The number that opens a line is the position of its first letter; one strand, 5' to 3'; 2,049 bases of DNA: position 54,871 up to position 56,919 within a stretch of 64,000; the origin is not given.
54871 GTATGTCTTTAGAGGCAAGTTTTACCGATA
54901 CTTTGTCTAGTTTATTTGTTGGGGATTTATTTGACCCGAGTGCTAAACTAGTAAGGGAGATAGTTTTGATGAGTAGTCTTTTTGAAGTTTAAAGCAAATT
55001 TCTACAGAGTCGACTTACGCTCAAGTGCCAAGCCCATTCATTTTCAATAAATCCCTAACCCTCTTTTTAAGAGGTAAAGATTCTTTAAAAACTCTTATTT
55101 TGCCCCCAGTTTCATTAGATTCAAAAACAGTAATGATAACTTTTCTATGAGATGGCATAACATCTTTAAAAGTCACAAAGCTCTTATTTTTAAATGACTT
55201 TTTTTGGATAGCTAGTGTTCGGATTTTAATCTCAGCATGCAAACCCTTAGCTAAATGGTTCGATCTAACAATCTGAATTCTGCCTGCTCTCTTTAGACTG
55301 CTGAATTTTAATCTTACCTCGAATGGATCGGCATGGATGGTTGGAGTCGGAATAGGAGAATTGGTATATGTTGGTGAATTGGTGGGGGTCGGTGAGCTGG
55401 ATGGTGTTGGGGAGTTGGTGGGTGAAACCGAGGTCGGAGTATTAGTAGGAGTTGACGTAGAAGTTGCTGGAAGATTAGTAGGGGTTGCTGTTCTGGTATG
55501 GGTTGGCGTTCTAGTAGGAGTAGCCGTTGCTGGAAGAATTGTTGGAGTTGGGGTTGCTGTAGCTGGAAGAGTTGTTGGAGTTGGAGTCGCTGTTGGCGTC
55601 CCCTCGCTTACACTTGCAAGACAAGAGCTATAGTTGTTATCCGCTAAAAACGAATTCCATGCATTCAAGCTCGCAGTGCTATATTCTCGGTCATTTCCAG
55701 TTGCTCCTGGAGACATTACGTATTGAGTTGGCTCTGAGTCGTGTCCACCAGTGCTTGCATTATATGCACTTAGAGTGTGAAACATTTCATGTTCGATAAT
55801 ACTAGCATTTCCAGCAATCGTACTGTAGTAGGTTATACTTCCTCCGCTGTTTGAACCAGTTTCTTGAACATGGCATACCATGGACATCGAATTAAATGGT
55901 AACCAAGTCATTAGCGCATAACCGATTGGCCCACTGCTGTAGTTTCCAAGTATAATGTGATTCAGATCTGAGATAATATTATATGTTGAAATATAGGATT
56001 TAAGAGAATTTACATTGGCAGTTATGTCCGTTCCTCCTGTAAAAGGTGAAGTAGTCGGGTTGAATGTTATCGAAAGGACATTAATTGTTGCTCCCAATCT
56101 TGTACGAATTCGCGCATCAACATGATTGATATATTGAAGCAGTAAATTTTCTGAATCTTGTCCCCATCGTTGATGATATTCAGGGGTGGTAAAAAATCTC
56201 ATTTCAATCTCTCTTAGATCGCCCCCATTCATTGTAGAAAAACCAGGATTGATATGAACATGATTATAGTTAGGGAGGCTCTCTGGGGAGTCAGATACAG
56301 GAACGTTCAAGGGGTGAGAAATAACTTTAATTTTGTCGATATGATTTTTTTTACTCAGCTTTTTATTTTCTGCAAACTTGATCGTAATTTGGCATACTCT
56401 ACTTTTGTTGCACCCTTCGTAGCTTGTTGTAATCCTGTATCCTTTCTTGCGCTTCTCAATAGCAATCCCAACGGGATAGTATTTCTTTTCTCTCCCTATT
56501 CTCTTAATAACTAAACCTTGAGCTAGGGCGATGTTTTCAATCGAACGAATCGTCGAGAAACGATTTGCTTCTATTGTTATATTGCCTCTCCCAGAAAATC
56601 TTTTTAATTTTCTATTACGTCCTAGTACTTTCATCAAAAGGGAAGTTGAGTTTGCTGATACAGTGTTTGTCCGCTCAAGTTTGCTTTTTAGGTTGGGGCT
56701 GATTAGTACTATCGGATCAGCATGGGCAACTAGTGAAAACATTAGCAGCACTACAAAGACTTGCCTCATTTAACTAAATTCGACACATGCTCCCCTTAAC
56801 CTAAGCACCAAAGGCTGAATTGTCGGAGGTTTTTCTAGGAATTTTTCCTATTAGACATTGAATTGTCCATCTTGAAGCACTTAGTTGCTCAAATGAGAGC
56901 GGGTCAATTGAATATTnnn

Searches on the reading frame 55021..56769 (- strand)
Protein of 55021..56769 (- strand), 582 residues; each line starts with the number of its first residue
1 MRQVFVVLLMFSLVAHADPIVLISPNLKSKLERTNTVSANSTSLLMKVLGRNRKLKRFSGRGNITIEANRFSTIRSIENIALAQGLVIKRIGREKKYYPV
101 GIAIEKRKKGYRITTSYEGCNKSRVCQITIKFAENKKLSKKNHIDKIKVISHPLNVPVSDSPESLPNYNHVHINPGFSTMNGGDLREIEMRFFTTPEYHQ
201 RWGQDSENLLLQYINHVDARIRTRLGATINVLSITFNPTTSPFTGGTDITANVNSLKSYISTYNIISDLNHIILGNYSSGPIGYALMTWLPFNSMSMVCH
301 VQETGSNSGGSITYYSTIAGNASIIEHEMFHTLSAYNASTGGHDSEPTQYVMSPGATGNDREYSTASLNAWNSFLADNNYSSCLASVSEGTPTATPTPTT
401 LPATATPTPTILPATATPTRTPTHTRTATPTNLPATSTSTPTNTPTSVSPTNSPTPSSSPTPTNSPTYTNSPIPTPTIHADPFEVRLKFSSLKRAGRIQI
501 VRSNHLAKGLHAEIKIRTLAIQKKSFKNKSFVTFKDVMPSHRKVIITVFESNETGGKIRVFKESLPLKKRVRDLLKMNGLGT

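Call 3: search_protein_families(library=pfam, proteins=[window:55021-56769:-], max_evalue=1)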
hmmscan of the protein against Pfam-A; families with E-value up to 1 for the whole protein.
window:55021-56769:- (582 aa): 1 family
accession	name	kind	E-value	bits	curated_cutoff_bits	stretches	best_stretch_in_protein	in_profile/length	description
PF13688.12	Reprolysin_5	-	3.2e-05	24.7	27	1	186-363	3-195/196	Metallo-peptidase family M12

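Call 4: search_protein_families(library=ncbifam, proteins=[window:55021-56769:-], max_evalue=1)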
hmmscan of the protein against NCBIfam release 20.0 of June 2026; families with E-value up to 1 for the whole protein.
window:55021-56769:- (582 aa): 1 family
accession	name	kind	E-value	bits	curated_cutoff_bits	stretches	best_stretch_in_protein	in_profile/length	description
NF033761.1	gliding_GltJ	equivalog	0.82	8.7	450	0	392-470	401-483/671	adventurous gliding motility protein GltJ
